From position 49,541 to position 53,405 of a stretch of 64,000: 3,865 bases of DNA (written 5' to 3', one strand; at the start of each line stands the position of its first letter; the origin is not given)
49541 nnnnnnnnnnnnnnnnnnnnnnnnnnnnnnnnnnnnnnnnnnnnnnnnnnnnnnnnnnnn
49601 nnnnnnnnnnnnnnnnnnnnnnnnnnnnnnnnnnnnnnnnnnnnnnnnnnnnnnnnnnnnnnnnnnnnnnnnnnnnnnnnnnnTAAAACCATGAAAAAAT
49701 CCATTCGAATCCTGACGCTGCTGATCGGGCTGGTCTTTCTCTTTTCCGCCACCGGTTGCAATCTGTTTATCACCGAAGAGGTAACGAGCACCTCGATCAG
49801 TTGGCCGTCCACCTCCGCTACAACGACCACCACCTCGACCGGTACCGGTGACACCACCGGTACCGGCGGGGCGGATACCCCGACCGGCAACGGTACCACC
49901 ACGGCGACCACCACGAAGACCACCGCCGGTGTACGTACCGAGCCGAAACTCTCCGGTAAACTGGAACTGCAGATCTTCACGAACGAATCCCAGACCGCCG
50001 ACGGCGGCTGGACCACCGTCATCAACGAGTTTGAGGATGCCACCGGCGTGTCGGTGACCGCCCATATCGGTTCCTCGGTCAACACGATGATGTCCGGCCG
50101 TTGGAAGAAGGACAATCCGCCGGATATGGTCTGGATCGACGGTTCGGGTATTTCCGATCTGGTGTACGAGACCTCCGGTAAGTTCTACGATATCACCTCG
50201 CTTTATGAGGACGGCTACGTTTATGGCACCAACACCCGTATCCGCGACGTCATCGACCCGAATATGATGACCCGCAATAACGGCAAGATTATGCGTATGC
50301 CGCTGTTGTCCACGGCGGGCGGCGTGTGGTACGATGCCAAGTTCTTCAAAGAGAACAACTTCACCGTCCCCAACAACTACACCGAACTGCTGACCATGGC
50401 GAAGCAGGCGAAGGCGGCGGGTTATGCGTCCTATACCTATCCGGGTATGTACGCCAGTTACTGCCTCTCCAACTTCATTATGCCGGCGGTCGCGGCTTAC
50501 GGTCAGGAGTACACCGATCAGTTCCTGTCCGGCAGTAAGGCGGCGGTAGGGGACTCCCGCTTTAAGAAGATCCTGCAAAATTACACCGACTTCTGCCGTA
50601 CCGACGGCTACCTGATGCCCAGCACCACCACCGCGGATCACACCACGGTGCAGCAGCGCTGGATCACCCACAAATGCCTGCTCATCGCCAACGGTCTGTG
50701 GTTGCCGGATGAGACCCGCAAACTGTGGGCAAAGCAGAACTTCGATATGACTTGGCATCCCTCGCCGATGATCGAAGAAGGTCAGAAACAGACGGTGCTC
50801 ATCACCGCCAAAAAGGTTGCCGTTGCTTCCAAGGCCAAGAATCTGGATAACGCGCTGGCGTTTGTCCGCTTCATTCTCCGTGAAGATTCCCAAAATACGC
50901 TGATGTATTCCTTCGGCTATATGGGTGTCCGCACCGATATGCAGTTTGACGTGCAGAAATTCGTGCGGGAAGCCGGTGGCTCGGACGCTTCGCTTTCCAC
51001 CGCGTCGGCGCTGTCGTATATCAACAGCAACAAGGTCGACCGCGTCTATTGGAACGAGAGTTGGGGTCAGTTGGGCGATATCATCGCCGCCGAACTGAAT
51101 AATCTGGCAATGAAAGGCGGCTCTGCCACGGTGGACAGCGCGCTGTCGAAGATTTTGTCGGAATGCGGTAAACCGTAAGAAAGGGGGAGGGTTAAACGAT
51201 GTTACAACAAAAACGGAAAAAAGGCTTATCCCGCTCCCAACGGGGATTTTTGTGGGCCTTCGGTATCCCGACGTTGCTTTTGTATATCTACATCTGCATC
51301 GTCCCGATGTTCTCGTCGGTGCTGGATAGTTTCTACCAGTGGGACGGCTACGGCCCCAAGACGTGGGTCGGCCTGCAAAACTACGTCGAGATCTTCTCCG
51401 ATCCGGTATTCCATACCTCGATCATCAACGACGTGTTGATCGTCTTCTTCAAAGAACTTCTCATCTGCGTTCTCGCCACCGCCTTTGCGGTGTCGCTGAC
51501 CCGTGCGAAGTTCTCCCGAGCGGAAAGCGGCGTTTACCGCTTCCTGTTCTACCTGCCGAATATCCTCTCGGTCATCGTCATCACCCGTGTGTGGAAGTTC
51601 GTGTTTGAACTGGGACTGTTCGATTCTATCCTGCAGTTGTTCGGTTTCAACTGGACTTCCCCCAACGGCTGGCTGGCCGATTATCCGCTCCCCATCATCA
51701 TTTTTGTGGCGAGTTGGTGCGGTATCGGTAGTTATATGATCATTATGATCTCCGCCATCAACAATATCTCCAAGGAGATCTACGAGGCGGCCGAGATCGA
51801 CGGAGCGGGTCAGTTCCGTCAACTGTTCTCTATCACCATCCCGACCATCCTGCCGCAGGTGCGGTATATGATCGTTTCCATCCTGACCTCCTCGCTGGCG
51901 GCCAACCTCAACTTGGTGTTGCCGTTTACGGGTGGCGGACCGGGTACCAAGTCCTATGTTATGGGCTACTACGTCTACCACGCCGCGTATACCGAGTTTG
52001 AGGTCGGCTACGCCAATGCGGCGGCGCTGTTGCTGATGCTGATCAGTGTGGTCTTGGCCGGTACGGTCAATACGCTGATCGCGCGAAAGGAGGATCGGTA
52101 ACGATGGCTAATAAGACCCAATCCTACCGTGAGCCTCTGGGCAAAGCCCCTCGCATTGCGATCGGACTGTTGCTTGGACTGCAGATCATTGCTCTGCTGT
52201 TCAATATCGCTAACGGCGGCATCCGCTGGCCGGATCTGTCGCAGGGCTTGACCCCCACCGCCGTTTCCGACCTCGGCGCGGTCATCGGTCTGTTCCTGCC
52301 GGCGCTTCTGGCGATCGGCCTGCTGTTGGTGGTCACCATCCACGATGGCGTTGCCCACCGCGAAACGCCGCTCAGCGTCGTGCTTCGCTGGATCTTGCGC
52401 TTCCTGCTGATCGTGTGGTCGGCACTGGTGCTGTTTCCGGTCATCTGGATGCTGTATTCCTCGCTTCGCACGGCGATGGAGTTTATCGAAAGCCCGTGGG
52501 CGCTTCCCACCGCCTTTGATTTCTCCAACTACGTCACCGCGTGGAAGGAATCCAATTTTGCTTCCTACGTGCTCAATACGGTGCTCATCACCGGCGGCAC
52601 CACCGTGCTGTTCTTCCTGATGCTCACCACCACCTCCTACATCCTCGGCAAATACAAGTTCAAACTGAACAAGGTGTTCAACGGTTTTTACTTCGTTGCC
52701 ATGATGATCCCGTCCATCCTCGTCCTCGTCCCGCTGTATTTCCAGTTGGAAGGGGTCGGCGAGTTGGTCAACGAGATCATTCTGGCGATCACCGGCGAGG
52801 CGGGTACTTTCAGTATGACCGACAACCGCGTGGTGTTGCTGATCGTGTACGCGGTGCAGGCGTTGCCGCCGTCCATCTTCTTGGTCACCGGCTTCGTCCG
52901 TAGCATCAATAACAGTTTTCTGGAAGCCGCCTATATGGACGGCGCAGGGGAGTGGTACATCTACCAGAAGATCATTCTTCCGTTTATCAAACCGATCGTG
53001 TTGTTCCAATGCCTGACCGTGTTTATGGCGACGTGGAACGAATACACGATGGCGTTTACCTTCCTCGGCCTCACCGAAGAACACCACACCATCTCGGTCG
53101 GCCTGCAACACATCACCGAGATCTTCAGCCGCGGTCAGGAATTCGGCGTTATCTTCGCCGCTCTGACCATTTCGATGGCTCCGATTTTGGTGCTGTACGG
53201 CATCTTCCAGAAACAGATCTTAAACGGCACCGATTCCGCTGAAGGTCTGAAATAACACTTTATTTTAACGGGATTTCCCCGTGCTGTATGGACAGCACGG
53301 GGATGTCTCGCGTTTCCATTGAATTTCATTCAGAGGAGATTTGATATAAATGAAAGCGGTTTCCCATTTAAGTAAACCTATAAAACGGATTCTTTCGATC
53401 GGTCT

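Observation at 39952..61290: A roughly 21-kb operon: two giant CBM-array, GH42-like surface proteins flanking an ABC sugar importer (Gram-positive PUL-like locus of unknown substrate)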

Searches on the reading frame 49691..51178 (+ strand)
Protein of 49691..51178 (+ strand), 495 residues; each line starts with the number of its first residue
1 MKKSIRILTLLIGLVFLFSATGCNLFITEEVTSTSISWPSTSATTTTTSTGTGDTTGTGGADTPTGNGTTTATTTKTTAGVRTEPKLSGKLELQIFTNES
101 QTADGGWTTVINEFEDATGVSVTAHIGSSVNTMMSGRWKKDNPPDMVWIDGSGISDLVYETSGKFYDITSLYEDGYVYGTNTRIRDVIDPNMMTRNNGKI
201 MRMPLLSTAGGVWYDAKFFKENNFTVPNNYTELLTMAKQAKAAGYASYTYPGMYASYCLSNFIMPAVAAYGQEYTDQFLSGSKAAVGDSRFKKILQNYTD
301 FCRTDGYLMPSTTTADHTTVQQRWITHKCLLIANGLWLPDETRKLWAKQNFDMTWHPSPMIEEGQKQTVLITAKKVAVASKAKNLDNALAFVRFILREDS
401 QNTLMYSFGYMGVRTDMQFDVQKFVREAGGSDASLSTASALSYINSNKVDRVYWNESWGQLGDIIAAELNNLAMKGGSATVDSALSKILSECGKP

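Call 6: search_protein_families(library=pfam, proteins=[window:49691-51178:+], max_evalue=0.01)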
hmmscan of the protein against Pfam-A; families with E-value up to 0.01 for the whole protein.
window:49691-51178:+ (495 aa): 2 families
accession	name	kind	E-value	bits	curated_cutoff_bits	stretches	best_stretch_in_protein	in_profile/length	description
PF01547.30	SBP_bac_1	-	4.9e-17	63.3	26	1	101-401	4-306/307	Bacterial extracellular solute-binding protein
PF13416.11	SBP_bac_8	-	8.8e-14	52.4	27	1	110-418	2-266/279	Bacterial extracellular solute-binding protein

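Call 13: search_protein_families(library=ncbifam, proteins=[window:49691-51178:+], max_evalue=0.01)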
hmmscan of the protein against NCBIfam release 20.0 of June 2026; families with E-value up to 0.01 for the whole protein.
window:49691-51178:+ (495 aa): 2 families
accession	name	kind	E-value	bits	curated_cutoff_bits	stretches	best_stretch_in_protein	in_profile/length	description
TIGR03851.1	chitin_NgcE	equivalog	2.1e-36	125.8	399.65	1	122-485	72-431/450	N-acetylglucosamine/diacetylchitobiose ABC transporter substrate-binding protein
TIGR03850.1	bind_CPR_0540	equivalog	1.6e-35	122.6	299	1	80-400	31-350/437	carbohydrate ABC transporter substrate-binding protein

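Call 62: search_solved_structures(query=window:49691-51178:+, max_evalue=0.001)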
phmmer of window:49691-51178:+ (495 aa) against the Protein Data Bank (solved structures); distinct sequences matched with E-value up to 0.001: 7.
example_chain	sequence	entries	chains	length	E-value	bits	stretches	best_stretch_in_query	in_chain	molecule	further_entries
9h0n_A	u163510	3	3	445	3.3e-15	59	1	130-405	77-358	Extracellular solute-binding protein, family 1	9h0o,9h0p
2hq0_A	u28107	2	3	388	6.3e-06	28.4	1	197-400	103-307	Sugar ABC transporter, sugar-binding protein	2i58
2heu_A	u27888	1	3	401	6.9e-06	28.3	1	197-400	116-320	Sugar ABC transporter, sugar-binding protein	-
2hfb_A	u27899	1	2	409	7.1e-06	28.3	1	197-400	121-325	Sugar ABC transporter, sugar-binding protein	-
6pql_A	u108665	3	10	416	7.5e-06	28.2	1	197-400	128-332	ABC transporter sugar-binding protein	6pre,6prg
7ehp_A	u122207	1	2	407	2e-05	26.8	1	185-284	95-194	chitin oligosaccahride binding protein NagB1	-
3zkk_A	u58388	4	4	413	0.00018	23.7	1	172-395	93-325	XOS BINDING PROTEIN | PUTATIVE SUGAR TRANSPORTER SOLUTE-BINDING PROTEIN | SUGAR TRANSPORTER SOLUTE-BINDING PROTEIN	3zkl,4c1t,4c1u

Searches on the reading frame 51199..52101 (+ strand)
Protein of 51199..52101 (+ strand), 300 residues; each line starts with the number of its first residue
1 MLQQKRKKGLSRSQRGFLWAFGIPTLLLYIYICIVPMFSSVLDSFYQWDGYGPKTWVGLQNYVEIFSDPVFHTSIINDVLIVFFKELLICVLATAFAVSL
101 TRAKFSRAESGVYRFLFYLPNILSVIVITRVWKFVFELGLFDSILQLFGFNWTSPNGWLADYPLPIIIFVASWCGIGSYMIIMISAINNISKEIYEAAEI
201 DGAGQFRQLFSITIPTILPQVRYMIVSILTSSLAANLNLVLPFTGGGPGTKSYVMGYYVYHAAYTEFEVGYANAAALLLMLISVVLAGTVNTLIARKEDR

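Call 6: search_protein_families(library=pfam, proteins=[window:51199-52101:+], max_evalue=0.01)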
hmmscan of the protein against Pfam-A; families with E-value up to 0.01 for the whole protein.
window:51199-52101:+ (300 aa): 1 family
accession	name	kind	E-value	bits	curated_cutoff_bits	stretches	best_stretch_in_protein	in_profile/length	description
PF00528.27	BPD_transp_1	-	1.3e-11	45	26.4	1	103-288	10-173/184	Binding-protein-dependent transport system inner membrane component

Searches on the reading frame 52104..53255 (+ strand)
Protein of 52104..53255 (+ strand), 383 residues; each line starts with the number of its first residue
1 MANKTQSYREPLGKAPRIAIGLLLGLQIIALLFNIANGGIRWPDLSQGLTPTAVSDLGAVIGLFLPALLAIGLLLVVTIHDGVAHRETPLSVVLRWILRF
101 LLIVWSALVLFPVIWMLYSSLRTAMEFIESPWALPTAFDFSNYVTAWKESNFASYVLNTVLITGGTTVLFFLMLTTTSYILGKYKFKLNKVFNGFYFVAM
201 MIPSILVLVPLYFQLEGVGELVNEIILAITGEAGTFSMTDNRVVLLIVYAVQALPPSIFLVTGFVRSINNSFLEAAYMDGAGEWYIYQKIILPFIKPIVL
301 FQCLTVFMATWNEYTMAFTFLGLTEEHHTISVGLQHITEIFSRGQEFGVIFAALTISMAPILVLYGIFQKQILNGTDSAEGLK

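Call 6: search_protein_families(library=pfam, proteins=[window:52104-53255:+], max_evalue=0.01)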
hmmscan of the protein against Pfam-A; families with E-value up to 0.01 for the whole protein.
window:52104-53255:+ (383 aa): 1 family
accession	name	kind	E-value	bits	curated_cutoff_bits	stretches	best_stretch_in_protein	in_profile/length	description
PF00528.27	BPD_transp_1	-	3.3e-18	66.5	26.4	1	177-371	4-177/184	Binding-protein-dependent transport system inner membrane component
